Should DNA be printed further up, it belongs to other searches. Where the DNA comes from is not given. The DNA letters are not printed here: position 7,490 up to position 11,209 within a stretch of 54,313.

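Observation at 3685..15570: Candidate undescribed helicase-centred system: two crippled DnaJ paralogs, a Upf1-like helicase and a surface protein, divergent from an orphan dual-HEPN RNase and a nucleotidase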

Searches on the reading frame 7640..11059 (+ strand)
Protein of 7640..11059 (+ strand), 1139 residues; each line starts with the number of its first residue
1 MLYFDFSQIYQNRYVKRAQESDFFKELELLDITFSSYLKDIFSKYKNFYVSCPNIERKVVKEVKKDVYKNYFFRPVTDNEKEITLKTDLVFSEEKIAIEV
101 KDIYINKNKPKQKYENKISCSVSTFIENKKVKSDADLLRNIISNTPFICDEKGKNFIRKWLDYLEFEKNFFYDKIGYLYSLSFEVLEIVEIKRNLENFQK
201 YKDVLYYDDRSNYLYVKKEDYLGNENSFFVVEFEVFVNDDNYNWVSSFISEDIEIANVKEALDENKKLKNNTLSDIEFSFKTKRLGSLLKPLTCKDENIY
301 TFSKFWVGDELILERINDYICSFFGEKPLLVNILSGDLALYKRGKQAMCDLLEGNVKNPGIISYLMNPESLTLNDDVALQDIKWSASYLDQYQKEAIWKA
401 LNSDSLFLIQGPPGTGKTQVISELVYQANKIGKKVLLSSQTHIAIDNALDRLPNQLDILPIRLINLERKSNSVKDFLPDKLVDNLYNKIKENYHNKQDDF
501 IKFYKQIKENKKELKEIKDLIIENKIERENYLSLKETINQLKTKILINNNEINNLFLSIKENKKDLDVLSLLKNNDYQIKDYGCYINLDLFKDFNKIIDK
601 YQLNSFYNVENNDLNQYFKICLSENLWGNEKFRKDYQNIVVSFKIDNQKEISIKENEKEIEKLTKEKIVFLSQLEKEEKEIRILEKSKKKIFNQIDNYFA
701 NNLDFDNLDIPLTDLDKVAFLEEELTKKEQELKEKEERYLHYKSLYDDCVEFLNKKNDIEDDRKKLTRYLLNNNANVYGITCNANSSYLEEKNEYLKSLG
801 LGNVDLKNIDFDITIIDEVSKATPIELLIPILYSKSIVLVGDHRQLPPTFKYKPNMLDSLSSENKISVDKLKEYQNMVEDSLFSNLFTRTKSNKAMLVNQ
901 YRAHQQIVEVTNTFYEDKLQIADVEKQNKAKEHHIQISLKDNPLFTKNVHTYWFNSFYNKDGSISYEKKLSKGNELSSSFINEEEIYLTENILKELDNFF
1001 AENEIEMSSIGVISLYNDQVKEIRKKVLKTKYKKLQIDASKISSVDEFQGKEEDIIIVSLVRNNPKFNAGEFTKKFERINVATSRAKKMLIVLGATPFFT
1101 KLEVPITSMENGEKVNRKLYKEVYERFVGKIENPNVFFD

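Call 3: search_protein_families(library=pfam, proteins=[window:7640-11059:+], max_evalue=0.01)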
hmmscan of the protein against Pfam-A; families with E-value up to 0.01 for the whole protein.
window:7640-11059:+ (1139 aa): 5 families
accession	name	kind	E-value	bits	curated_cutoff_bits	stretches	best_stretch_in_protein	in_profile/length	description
PF13087.12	AAA_12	-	3.9e-40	137.9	27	1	879-1095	2-193/195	AAA domain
PF13086.12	AAA_11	-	3e-30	106.3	27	2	389-540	2-173/257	AAA domain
PF13245.12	AAA_19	-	1e-11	45.5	25.1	2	393-452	1-61/134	AAA domain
PF13604.12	AAA_30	-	2.1e-10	41.1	27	1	389-446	2-60/191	AAA domain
PF01443.25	Viral_helicase1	-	5.4e-07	30.1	21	0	809-851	58-102/228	Viral superfamily 1 RNA helicase core domain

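Call 4: search_protein_families(library=padloc, proteins=[window:7640-11059:+], max_evalue=0.01)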
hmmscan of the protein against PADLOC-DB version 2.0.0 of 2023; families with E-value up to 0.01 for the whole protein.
window:7640-11059:+ (1139 aa): 7 families
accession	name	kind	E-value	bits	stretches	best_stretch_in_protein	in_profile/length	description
PDLC03920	MkoA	-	1.5e-100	336.1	1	190-1121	448-1091/1112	-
PDLC03921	MkoA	-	2.2e-81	272.2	2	655-1101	1162-1572/1607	-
PDLC05009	PDC-S37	-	5.6e-21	72.1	2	806-923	933-1043/1550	-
PDLC03924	MkoC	-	9.5e-19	65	2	972-1101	820-949/1136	-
PDLC02895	DpdJ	-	1.8e-09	33.1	2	1035-1115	392-473/2112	DpdJ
PDLC04140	mad8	-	4.3e-08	31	1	393-572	16-174/314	mads_8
PDLC02194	Hhe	-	1.5e-07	27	2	390-452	427-488/1911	-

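Call 5: search_protein_families(library=ncbifam, proteins=[window:7640-11059:+], max_evalue=0.01)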
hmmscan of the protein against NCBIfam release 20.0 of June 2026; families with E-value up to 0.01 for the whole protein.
window:7640-11059:+ (1139 aa): 9 families
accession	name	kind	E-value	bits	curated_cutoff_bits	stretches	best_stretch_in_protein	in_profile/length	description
TIGR00376.1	TIGR00376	hypoth_equivalog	5.7e-64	216.7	348.9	2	806-1095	358-610/639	IGHMBP2 family helicase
NF040671.1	PLuB_AAA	exception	3.4e-46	157.2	999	2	806-1096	958-1232/1256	PLuB system helicase-like protein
NF058533.1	antiphage_ProA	equivalog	5.9e-15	53.8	1500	2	390-520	651-773/1903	anti-phage protein ProA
NF042953.1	Hhe_antiphage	equivalog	7.2e-10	36.9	2000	1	808-853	1279-1324/1797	DUF4011 domain-containing anti-phage protein Hhe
NF004071.0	PRK05580.2-3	equivalog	0.0011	16.9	1105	1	358-452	175-270/735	primosomal protein N'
NF006799.0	PRK09302.1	equivalog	0.0036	15.9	408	0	370-437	243-306/515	circadian clock protein KaiC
NF004629.0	PRK05973.1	equivalog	0.006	15.6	156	0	393-439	53-99/237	DNA helicase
NF041000.1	ATPase_ComGA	equivalog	0.0069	15.4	300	0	386-435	109-159/267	competence type IV pilus ATPase ComGA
TIGR03420.1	DnaA_homol_Hda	equivalog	0.0082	15.7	194.8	0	399-450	33-86/226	DnaA regulatory inactivator Hda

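Call 7: find_homologous_proteins(query=window:7640-11059:+, max_evalue=1e-10)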
Query window:7640-11059:+ (1139 aa): 542 proteins with E <= 1e-10 among 8000 candidates; the best 120 are listed.
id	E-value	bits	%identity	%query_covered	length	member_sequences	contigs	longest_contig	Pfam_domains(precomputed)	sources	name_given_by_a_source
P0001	0.0e+0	2471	100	100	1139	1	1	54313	PF13087.13,PF13086.13,PF01443.25,PF13604.13,PF13245.13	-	-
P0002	0.0e+0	2110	86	100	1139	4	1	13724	PF13087.13,PF13086.13,PF01443.25,PF13604.13,PF13245.13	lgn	-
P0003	0.0e+0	1804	73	100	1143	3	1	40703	PF13087.13,PF13086.13,PF01443.25,PF13604.13,PF13245.13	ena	-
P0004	0.0e+0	1749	72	100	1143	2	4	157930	PF13087.13,PF13086.13,PF01443.25,PF13604.13,PF13245.13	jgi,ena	-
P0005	0.0e+0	1148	51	100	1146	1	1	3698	PF13087.13,PF13086.13,PF01443.25,PF13604.13,PF13245.13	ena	-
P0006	0.0e+0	1140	51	100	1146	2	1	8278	PF13087.13,PF13086.13,PF01443.25,PF13604.13,PF13245.13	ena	-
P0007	0.0e+0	1093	49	100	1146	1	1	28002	PF13087.13,PF13086.13,PF01443.25,PF13604.13,PF13245.13,PF20720.4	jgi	-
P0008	0.0e+0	1092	48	100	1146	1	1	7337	PF13087.13,PF13086.13,PF01443.25,PF13604.13,PF13245.13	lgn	-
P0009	0.0e+0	1033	47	100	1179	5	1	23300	PF13087.13,PF13086.13,PF01443.25,PF13604.13,PF13245.13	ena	-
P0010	0.0e+0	1017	55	43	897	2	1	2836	PF13087.13,PF13086.13,PF01443.25,PF13604.13,PF13245.13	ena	-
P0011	2.9e-296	1004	47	100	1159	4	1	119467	PF13087.13,PF13086.13,PF01443.25,PF13604.13,PF13245.13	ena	-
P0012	7.0e-296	1003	47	100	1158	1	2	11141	PF13087.13,PF13086.13,PF01443.25,PF13604.13,PF13245.13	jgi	-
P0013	2.5e-294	998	46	100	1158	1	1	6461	PF13087.13,PF13086.13,PF01443.25,PF13604.13,PF13245.13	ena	-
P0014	1.6e-293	995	46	100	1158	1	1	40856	PF13087.13,PF13086.13,PF01443.25,PF13604.13,PF13245.13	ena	-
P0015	3.1e-293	994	46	100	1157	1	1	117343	PF13087.13,PF13086.13,PF01443.25,PF13604.13,PF13245.13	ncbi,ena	-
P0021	1.7e-285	968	47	100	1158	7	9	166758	PF13087.13,PF13086.13,PF01443.25,PF13604.13,PF13245.13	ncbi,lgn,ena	-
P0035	4.7e-235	801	41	100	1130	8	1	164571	PF13087.13,PF13086.13,PF01443.25,PF13604.13,PF13245.13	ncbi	-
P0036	3.0e-168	580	41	41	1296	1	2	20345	PF13087.13,PF13086.13,PF01443.25,PF13604.13,PF13245.13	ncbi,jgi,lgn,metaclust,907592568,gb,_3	metaclust:\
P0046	1.8e-125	439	37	34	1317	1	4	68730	PF13087.13,PF13086.13,PF01443.25,PF13604.13,PF13245.13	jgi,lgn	jgi:hypothetical protein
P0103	3.6e-77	279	28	91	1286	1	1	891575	PF13087.13,PF13086.13,PF01443.25,PF13604.13,PF13245.13,PF09848.16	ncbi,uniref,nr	ncbi:AAA domain-containing protein [Spiroplasma monobiae]|uniref:Superfamily I DNA/RNA helicase n=1 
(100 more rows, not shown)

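Call 8: find_encoding_contigs(protein=P0004, flank=10000, max_places=2)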
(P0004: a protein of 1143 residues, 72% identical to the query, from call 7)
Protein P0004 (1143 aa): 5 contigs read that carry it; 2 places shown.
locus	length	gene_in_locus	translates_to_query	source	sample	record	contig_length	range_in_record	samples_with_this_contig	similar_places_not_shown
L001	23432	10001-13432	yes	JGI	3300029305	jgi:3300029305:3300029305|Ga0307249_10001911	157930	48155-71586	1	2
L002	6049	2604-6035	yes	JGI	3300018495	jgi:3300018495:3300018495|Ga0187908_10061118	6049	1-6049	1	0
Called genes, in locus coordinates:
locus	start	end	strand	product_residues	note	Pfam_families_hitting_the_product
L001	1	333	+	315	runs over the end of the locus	PF12911:OppC_N, PF00528:BPD_transp_1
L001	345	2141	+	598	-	PF03193:RsgA_GTPase (faint), PF24883:NPHP3_N (faint), PF00005:ABC_tran, PF05621:TniB (faint), PF13191:AAA_16 (faint), PF13304:AAA_21 (faint), PF00005:ABC_tran, PF08352:oligo_HPY, +2 more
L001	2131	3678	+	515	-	PF00005:ABC_tran, PF02463:SMC_N, PF08352:oligo_HPY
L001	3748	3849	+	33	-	-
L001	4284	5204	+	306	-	PF01745:IPT, PF01715:IPPT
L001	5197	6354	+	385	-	PF00899:ThiF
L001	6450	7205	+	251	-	PF13365:Trypsin_2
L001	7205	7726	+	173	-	PF00588:SpoU_methylase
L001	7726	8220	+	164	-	PF14317:YcxB (weak)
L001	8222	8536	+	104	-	PF12643:MazG-like (weak)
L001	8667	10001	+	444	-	PF01556:DnaJ_C (weak)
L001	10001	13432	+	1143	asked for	PF13086:AAA_11, PF13604:AAA_30 (weak), PF01443:Viral_helicase1 (faint), PF13245:AAA_19 (weak), PF13086:AAA_11, PF13087:AAA_12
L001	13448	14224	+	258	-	-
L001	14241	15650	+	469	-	PF00226:DnaJ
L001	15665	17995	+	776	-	PF16403:Bact_surface_Ig-like (faint)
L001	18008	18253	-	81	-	-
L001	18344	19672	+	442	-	PF03051:Peptidase_C1_2, PF00112:Peptidase_C1 (faint)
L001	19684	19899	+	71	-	PF00550:PP-binding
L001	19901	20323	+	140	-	PF09424:YqeY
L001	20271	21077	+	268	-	PF04973:NMN_transporter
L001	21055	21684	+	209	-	PF12706:Lactamase_B_2, PF13483:Lactamase_B_3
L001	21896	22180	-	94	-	PF00589:Phage_integrase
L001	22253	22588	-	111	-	-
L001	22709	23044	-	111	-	-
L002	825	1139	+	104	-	PF12643:MazG-like (weak)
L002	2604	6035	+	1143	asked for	PF13086:AAA_11, PF13604:AAA_30 (weak), PF01443:Viral_helicase1 (faint), PF13245:AAA_19 (weak), PF13086:AAA_11, PF13087:AAA_12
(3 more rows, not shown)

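Call 9: find_encoding_contigs(protein=P0021, flank=10000, max_places=2)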
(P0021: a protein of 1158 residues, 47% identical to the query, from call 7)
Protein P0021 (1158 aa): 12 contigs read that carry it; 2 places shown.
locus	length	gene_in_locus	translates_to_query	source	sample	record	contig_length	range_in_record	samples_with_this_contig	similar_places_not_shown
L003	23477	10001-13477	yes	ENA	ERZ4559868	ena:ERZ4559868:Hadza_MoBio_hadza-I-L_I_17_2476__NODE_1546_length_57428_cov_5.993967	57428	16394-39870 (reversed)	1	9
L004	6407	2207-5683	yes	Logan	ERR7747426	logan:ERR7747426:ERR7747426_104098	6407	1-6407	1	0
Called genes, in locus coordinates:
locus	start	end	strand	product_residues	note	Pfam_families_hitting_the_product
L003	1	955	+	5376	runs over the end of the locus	PF16403:Bact_surface_Ig-like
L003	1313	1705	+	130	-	PF13635:DUF4143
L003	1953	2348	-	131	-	-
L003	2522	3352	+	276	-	PF02230:Abhydrolase_2 (faint), PF12146:Hydrolase_4, PF00561:Abhydrolase_1, PF12697:Abhydrolase_6, PF20408:Abhydrolase_11 (faint)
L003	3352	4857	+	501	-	PF00370:FGGY_N, PF02782:FGGY_C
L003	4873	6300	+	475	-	PF00070:Pyr_redox (faint), PF01266:DAO, PF03486:HI0933_like (faint), PF07992:Pyr_redox_2 (weak), PF13450:NAD_binding_8 (weak), PF13738:Pyr_redox_3 (faint), PF04324:Fer2_BFD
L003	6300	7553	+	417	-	PF00890:FAD_binding_2 (weak), PF01266:DAO (faint), PF03486:HI0933_like (faint), PF07992:Pyr_redox_2, PF12831:FAD_oxidored, PF13738:Pyr_redox_3 (weak)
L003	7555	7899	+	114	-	PF07892:DUF1667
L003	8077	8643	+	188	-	PF00005:ABC_tran (weak), PF01121:CoaE, PF13238:AAA_18 (weak)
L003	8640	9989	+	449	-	PF01556:DnaJ_C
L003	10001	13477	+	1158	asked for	PF13086:AAA_11, PF13604:AAA_30 (weak), PF01443:Viral_helicase1 (faint), PF13245:AAA_19, PF13086:AAA_11, PF13087:AAA_12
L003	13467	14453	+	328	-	-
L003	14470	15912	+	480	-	PF00226:DnaJ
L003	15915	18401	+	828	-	PF19077:Big_13 (faint), PF16403:Bact_surface_Ig-like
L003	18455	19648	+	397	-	PF13304:AAA_21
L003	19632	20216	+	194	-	-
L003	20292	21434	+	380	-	PF01435:Peptidase_M48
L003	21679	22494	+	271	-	PF00702:Hydrolase (faint), PF05116:S6PP (faint), PF08282:Hydrolase_3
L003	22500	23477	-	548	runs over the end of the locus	PF02878:PGM_PMM_I, PF02879:PGM_PMM_II, PF02880:PGM_PMM_III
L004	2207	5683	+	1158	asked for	PF13086:AAA_11, PF13604:AAA_30 (weak), PF01443:Viral_helicase1 (faint), PF13245:AAA_19, PF13086:AAA_11, PF13087:AAA_12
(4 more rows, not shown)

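Call 10: find_encoding_contigs(protein=P0035, flank=10000, max_places=2)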
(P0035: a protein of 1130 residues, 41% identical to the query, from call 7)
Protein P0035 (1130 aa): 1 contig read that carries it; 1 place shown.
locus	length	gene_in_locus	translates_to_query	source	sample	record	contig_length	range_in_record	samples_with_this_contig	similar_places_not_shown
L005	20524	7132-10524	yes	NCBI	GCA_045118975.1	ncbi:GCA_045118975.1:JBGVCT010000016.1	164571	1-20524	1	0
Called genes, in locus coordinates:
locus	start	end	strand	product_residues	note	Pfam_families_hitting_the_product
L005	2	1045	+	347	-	?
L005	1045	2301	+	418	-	PF00890:FAD_binding_2 (weak), PF01134:GIDA (faint), PF01266:DAO (faint), PF03486:HI0933_like (faint), PF07992:Pyr_redox_2, PF12831:FAD_oxidored (weak), PF13450:NAD_binding_8 (faint), PF13738:Pyr_redox_3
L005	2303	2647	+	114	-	PF07892:DUF1667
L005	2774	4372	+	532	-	-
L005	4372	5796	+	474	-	-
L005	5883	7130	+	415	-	-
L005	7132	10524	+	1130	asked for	PF13086:AAA_11, PF13245:AAA_19 (weak), PF13604:AAA_30 (weak), PF01443:Viral_helicase1 (faint), PF13086:AAA_11, PF13087:AAA_12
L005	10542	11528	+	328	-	-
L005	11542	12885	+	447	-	PF00226:DnaJ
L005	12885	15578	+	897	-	PF16403:Bact_surface_Ig-like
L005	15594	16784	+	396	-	PF13304:AAA_21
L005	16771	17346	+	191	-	-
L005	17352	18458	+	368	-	PF01435:Peptidase_M48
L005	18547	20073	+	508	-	-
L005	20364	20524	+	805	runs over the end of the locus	PF00133:tRNA-synt_1, PF09334:tRNA-synt_1g, PF13603:tRNA-synt_1_2, PF08264:Anticodon_1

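Call 11: find_encoding_contigs(protein=P0103, flank=10000, max_places=1)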
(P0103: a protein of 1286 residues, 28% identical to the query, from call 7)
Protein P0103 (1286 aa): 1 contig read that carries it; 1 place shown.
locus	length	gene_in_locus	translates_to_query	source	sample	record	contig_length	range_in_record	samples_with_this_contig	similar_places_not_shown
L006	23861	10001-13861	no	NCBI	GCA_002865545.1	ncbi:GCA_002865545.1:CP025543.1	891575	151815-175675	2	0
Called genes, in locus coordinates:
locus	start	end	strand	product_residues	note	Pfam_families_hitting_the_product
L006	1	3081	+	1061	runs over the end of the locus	PF00528:BPD_transp_1, PF02030:Lipoprotein_8, PF13416:SBP_bac_8 (weak)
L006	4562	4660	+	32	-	-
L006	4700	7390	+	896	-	PF00690:Cation_ATPase_N, PF00122:E1-E2_ATPase, PF00702:Hydrolase, PF13246:Cation_ATPase, PF00689:Cation_ATPase_C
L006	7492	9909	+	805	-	PF00133:tRNA-synt_1, PF01406:tRNA-synt_1e (faint), PF09334:tRNA-synt_1g, PF13603:tRNA-synt_1_2, PF00133:tRNA-synt_1, PF08264:Anticodon_1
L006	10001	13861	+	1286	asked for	PF09848:SLFN-g3_helicase (faint), PF13086:AAA_11, PF13245:AAA_19, PF13604:AAA_30, PF01443:Viral_helicase1 (faint), PF13086:AAA_11, PF13087:AAA_12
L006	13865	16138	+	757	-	-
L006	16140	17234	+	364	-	-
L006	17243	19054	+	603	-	PF00158:Sigma54_activat (weak), PF00004:AAA (weak), PF07724:AAA_2, PF07728:AAA_5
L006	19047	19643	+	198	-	PF13353:Fer4_12, PF04055:Radical_SAM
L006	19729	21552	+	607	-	-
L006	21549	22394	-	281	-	PF00763:THF_DHG_CYH, PF02882:THF_DHG_CYH_C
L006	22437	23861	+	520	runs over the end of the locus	PF01268:FTHFS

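Call 12: find_encoding_contigs(protein=P0036, flank=10000, max_places=2)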
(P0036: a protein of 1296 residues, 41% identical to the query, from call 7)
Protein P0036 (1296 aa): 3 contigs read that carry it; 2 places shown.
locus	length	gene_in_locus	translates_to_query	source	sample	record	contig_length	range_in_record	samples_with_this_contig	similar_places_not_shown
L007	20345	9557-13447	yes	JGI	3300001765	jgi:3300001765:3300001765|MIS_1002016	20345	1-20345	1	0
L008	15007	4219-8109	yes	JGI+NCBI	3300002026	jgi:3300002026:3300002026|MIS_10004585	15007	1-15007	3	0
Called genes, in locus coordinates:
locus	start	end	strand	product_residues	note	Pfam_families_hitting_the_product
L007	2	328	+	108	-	?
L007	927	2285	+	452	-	PF13304:AAA_21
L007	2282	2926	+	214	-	PF13707:RloB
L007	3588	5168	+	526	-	PF14281:PDDEXK_4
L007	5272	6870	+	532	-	-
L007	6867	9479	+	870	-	PF13091:PLDc_2 (faint)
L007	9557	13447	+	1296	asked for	PF01443:Viral_helicase1 (faint), PF13086:AAA_11, PF13245:AAA_19 (weak), PF13604:AAA_30 (weak), PF13087:AAA_12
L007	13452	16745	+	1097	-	PF02541:Ppx-GppA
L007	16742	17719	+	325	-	-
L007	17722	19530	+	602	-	PF00004:AAA (weak), PF07724:AAA_2, PF07728:AAA_5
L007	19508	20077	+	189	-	PF13353:Fer4_12, PF04055:Radical_SAM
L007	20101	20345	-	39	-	?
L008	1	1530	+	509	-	?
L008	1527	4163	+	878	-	PF13091:PLDc_2 (faint)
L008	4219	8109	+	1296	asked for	PF01443:Viral_helicase1 (faint), PF13086:AAA_11, PF13245:AAA_19 (weak), PF13604:AAA_30 (weak), PF13087:AAA_12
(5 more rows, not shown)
